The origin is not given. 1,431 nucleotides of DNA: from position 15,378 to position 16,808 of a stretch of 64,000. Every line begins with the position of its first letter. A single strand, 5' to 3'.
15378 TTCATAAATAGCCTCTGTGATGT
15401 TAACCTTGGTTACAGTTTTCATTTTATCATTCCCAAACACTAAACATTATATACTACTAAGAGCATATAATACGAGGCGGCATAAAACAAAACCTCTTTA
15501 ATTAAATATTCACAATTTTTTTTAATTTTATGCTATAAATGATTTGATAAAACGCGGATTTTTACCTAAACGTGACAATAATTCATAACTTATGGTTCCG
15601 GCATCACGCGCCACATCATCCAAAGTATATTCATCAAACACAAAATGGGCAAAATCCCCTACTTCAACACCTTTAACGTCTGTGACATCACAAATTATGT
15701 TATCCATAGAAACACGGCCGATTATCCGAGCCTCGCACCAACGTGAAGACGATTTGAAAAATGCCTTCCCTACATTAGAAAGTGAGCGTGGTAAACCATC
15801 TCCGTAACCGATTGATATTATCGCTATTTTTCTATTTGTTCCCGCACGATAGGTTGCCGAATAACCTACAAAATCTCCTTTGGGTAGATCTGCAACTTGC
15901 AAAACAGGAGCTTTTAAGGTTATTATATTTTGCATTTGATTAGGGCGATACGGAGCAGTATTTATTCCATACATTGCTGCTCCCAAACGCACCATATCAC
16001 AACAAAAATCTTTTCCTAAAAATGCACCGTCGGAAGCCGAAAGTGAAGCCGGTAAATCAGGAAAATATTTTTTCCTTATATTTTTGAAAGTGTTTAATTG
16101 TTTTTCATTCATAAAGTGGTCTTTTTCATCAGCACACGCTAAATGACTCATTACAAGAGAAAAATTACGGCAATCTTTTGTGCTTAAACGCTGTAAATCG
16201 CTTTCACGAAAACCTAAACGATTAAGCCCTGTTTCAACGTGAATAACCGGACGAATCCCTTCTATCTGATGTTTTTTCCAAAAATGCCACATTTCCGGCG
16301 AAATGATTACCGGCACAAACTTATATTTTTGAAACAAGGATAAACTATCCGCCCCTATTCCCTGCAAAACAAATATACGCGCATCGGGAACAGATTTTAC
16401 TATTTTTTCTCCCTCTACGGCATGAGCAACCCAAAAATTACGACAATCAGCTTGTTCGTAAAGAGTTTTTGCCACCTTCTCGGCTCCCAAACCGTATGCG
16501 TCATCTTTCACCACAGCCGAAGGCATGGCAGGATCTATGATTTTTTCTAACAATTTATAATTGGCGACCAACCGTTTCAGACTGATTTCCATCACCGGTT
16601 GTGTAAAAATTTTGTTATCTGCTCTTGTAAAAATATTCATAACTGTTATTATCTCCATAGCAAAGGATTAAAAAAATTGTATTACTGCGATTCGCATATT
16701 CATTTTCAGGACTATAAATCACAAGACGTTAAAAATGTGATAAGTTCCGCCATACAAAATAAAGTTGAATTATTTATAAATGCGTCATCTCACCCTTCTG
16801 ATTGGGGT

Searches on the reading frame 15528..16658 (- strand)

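Call 46: search_protein_families(library=pfam, max_evalue=0.01, proteins=[window:15528-16658:-])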
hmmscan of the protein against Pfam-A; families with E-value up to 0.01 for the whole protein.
window:15528-16658:- (376 aa): 2 families
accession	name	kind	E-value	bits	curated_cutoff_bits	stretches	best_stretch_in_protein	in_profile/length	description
PF01168.26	Ala_racemase_N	-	1.7e-42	146.1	24.1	1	25-233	1-219/220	Alanine racemase, N-terminal domain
PF00842.27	Ala_racemase_C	-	9.4e-32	109.7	25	1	246-367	2-122/127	Alanine racemase, C-terminal domain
